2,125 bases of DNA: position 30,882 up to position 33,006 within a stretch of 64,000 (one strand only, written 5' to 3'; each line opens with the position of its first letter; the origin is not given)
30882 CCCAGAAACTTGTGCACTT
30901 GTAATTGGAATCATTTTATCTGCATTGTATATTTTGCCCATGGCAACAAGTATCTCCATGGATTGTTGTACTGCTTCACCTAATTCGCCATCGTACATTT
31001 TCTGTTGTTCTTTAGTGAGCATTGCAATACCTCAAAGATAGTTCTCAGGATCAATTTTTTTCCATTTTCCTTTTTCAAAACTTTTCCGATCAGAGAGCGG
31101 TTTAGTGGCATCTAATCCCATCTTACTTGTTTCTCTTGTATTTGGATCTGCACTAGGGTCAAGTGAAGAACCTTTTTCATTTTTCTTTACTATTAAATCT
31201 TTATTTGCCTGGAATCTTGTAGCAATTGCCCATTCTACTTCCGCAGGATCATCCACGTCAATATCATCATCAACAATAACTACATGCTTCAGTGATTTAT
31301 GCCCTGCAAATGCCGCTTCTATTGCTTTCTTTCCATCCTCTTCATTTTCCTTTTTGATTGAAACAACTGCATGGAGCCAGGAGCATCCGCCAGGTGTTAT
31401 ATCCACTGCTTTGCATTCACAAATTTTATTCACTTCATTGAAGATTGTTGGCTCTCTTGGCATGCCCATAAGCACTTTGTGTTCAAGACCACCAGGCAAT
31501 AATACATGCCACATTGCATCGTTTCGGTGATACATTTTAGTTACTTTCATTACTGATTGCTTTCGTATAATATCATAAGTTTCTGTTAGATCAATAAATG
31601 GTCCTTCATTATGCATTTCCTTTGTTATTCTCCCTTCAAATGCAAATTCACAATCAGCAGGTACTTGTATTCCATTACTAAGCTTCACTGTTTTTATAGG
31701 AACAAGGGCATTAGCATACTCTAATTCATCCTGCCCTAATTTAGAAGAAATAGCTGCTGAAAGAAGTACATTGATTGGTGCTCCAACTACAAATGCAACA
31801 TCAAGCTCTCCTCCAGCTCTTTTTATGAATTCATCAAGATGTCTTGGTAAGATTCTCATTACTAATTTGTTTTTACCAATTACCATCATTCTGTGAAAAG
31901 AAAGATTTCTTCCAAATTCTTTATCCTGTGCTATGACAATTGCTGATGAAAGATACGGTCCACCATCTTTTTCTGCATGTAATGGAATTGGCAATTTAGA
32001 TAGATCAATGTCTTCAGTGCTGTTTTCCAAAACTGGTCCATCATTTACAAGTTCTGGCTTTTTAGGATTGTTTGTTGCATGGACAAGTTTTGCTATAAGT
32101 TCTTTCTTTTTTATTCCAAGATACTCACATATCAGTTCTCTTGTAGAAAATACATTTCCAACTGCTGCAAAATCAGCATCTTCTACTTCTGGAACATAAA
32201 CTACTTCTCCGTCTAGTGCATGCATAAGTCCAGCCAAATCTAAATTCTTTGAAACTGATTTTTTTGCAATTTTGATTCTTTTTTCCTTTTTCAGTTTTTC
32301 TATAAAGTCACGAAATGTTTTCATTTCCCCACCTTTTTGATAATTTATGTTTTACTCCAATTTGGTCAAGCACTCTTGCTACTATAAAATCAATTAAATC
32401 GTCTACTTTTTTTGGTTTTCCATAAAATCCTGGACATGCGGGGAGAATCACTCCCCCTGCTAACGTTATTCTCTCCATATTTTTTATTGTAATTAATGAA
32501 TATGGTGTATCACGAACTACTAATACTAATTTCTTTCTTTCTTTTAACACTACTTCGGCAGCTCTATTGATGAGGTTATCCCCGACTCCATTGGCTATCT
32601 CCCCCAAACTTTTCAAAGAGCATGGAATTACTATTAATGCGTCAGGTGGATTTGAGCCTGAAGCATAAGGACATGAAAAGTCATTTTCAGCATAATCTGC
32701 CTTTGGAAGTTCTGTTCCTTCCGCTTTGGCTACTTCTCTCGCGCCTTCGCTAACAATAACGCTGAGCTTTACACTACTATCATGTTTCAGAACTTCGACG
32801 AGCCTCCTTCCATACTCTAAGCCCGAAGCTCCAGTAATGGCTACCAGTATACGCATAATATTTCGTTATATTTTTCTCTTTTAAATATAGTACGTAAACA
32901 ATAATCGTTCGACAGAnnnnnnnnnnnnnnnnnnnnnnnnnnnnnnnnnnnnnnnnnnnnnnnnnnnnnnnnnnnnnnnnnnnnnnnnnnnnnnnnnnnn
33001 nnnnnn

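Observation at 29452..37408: Near-complete archaeal-type mevalonate pathway gene set co-localised, with non-pathway insertions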

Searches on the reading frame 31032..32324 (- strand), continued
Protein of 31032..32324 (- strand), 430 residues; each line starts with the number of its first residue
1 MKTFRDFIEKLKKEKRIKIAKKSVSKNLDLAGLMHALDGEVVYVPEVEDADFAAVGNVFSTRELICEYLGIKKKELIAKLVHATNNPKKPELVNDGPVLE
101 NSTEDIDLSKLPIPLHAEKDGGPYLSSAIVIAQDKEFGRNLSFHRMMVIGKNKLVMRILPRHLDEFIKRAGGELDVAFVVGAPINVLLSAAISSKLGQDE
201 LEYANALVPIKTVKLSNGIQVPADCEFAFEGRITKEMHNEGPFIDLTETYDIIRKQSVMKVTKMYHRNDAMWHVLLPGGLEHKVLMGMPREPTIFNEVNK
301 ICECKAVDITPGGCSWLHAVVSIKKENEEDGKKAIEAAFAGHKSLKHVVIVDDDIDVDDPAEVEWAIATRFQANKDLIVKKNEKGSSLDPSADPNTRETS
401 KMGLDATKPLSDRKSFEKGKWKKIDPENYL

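Call 40: list_cluster_members(proteins=[P0031, P0001, L002:11638-12810:+, L002:13384-13782:+, L002:8352-8894:+, L002:16176-16937:-, L002:2344-3246:+, L002:1560-2339:+, L001:5432-6529:+, L001:1272-2033:+])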
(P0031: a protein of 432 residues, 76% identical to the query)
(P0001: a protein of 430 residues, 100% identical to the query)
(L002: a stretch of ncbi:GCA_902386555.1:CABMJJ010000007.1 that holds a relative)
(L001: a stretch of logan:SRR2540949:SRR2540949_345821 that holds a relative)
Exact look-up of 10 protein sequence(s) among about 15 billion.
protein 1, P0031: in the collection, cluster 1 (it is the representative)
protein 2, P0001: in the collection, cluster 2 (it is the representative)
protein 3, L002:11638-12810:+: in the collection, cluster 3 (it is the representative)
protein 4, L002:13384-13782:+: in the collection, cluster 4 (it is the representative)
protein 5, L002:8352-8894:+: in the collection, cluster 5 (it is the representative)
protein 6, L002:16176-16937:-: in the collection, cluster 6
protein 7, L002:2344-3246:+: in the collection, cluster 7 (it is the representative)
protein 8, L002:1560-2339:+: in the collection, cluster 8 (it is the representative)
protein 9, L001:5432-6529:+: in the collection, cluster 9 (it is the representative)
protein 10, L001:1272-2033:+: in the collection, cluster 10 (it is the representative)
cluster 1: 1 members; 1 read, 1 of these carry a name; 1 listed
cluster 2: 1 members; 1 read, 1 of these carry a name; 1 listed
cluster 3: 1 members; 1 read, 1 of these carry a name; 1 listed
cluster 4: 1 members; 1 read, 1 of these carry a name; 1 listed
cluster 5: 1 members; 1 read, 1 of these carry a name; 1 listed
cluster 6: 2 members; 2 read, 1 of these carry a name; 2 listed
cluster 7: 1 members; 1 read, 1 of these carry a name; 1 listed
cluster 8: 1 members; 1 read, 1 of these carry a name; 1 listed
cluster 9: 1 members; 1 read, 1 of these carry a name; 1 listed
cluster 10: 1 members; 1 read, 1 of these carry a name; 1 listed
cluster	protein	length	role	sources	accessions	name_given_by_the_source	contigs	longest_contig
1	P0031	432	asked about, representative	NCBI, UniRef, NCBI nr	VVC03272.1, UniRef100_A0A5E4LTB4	3-octaprenyl-4-hydroxybenzoate carboxy-lyase [Candidatus Bilamarchaeum dharawalense] | Anhydromevalonate phosphate decarboxylase n=1 Tax=Candidatus Bilamarchaeum dharawalense ...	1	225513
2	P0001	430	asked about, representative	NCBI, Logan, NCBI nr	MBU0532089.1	UbiD family decarboxylase [Candidatus Micrarchaeota archaeon]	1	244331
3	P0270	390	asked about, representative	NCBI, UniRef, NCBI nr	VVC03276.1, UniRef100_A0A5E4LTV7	Uncharacterised protein [Candidatus Bilamarchaeum dharawalense] | Phosphomevalonate dehydratase large subunit n=1 Tax=Candidatus Bilamarchaeum dharawalense ...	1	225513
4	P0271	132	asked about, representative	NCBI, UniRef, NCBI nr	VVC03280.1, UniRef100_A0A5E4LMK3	Uncharacterised protein [Candidatus Bilamarchaeum dharawalense] | Phosphomevalonate dehydratase small subunit n=1 Tax=Candidatus Bilamarchaeum dharawalense ...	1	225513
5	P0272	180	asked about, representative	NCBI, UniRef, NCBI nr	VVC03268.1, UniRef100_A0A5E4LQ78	Flavin prenyltransferase UbiX [Candidatus Bilamarchaeum dharawalense] | Flavin prenyltransferase UbiX n=1 Tax=Candidatus Bilamarchaeum dharawalense TaxID=2885759 ...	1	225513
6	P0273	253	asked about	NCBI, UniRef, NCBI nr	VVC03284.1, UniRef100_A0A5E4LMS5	Isopentenyl phosphate kinase [Candidatus Bilamarchaeum dharawalense] | Isopentenyl phosphate kinase n=1 Tax=Candidatus Bilamarchaeum dharawalense TaxID=2885759 ...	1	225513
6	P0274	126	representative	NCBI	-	-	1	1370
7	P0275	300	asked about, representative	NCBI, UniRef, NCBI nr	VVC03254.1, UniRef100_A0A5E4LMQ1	Mevalonate kinase [Candidatus Bilamarchaeum dharawalense] | Mevalonate kinase n=1 Tax=Candidatus Bilamarchaeum dharawalense TaxID=2885759 ...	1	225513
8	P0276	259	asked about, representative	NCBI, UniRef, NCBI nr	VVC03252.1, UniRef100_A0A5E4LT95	Uncharacterised protein [Candidatus Bilamarchaeum dharawalense] | DUF2666 domain-containing protein n=1 Tax=Candidatus Bilamarchaeum dharawalense ...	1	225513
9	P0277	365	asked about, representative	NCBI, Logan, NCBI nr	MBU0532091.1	methyltransferase domain-containing protein [Candidatus Micrarchaeota archaeon]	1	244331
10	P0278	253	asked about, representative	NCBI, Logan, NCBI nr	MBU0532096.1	DUF2666 family protein [Candidatus Micrarchaeota archaeon]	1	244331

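Call 66: search_solved_structures(query=window:31032-32324:-, max_evalue=1e-25, show_alignments=4)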
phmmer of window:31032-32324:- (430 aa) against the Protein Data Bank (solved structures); distinct sequences matched with E-value up to 1e-25: 5.
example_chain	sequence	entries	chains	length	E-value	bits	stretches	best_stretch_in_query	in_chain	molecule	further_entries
6h6x_B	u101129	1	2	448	1.9e-75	257.8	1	4-411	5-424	3-polyprenyl-4-hydroxybenzoate decarboxylase and related decarboxylases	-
6h6v_A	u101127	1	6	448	2.3e-75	257.5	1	4-411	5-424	3-polyprenyl-4-hydroxybenzoate decarboxylase and related decarboxylases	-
7p9q_A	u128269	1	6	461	1.2e-42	149.8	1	7-425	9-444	AnInD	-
2idb_A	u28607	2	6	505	8.4e-30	107.5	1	102-427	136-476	3-octaprenyl-4-hydroxybenzoate carboxy-lyase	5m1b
5m1c_A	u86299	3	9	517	9e-30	107.4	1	102-427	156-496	3-octaprenyl-4-hydroxybenzoate carboxy-lyase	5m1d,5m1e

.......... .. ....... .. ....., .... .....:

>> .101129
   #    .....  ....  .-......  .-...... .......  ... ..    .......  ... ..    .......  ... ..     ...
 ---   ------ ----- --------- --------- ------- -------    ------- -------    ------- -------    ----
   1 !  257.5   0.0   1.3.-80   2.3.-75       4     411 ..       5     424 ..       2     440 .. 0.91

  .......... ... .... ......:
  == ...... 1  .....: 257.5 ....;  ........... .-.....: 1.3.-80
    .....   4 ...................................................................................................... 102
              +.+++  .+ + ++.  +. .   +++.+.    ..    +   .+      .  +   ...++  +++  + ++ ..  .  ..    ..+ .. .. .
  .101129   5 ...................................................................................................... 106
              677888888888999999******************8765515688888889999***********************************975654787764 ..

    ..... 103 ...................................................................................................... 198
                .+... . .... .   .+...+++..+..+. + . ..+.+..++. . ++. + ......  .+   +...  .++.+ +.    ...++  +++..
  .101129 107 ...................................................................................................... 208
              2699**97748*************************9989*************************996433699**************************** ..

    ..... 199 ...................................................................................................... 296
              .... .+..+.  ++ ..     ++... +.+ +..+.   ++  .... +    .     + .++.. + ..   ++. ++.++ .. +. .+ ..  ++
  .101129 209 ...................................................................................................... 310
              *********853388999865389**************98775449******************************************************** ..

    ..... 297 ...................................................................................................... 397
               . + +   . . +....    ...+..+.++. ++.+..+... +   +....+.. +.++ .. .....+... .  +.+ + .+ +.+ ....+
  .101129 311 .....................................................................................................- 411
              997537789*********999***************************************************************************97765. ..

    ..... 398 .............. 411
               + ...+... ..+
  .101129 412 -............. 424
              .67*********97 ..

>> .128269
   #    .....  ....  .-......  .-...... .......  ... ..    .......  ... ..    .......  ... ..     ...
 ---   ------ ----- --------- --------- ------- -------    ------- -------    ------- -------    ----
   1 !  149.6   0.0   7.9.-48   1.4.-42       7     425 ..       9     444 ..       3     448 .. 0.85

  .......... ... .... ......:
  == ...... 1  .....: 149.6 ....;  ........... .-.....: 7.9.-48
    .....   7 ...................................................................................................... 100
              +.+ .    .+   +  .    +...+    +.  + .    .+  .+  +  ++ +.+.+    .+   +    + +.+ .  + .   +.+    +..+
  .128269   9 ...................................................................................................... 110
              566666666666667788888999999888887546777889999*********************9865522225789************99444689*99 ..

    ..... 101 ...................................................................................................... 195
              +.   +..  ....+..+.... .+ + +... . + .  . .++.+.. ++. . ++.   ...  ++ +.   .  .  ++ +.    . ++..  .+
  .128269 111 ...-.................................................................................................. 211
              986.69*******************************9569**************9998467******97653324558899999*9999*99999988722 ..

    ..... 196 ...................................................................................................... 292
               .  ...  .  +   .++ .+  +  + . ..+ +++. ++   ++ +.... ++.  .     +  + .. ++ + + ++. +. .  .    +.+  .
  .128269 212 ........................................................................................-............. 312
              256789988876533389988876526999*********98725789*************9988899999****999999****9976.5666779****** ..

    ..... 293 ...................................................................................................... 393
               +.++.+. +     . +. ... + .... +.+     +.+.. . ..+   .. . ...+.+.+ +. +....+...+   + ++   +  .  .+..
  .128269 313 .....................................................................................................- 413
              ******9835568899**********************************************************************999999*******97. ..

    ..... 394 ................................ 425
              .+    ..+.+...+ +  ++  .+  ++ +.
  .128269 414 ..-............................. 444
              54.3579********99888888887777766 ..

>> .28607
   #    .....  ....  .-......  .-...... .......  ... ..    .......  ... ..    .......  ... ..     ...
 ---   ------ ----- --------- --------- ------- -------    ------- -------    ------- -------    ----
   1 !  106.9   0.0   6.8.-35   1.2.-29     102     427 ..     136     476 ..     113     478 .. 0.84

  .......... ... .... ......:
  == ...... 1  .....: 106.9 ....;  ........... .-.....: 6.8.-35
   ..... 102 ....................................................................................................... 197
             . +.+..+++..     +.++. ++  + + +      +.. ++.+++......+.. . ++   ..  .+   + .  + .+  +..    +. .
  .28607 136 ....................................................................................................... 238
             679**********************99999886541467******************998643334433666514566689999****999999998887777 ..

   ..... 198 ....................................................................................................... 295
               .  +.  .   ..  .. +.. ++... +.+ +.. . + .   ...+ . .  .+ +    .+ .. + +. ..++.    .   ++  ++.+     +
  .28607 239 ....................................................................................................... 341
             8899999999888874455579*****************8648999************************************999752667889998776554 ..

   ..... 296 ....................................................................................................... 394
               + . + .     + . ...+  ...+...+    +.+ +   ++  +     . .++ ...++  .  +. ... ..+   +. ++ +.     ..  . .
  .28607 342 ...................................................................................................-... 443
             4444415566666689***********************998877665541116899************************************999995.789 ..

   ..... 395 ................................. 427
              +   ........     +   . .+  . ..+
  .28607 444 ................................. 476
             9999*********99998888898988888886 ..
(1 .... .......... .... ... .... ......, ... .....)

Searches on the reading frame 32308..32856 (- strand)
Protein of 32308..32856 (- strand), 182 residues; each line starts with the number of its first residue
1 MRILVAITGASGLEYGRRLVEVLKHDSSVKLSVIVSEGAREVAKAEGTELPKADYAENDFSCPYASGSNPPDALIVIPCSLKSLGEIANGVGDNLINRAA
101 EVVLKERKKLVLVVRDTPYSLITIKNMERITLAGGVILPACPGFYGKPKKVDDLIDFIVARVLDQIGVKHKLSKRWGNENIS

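Call 3: search_protein_families(library=pfam, proteins=[window:32308-32856:-], max_evalue=0.01)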
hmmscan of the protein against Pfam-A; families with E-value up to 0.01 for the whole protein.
window:32308-32856:- (182 aa): 1 family
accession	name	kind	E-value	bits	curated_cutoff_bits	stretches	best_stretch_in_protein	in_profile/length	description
PF02441.25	Flavoprotein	-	1.9e-41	141.8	22.7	1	1-165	1-161/162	Flavoprotein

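Call 4: search_protein_families(library=ncbifam, proteins=[window:32308-32856:-], max_evalue=0.01)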
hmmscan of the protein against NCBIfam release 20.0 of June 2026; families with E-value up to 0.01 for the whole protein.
window:32308-32856:- (182 aa): 8 families
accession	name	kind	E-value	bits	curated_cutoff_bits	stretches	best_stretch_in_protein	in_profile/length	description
TIGR00421.1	ubiX_pad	subfamily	7.9e-58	195.2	108.9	1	2-176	1-181/181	UbiX family flavin prenyltransferase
NF004685.0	PRK06029.1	subfamily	1.2e-56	191.8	188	1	1-178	2-186/187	UbiX family flavin prenyltransferase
NF041206.1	VdcB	exception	3.1e-54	183.4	290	1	2-176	1-182/184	non-oxidative hydroxyarylic acid decarboxylases subunit B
NF041218.1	BagM_FevK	exception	2.3e-42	144.8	420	1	1-177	1-184/215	bagremycin/ferroverdin biosynthesis UbiX family decarboxylase BagM/FevK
TIGR02852.1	spore_dpaB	equivalog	0.0015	17.9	229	1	70-115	79-124/187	dipicolinate synthase subunit B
TIGR02700.1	flavo_MJ0208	hypoth_equivalog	0.0019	17.5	251.35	0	4-125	3-140/234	dihydromethanopterin reductase (acceptor)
TIGR00521.1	coaBC_dfp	equivalog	0.0034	16.5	219.7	1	2-133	5-142/392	bifunctional phosphopantothenoylcysteine decarboxylase/phosphopantothenate--cysteine ligase CoaBC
NF006161.0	PRK08305.1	equivalog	0.0046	16.6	156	1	71-115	85-129/196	dipicolinate synthase subunit B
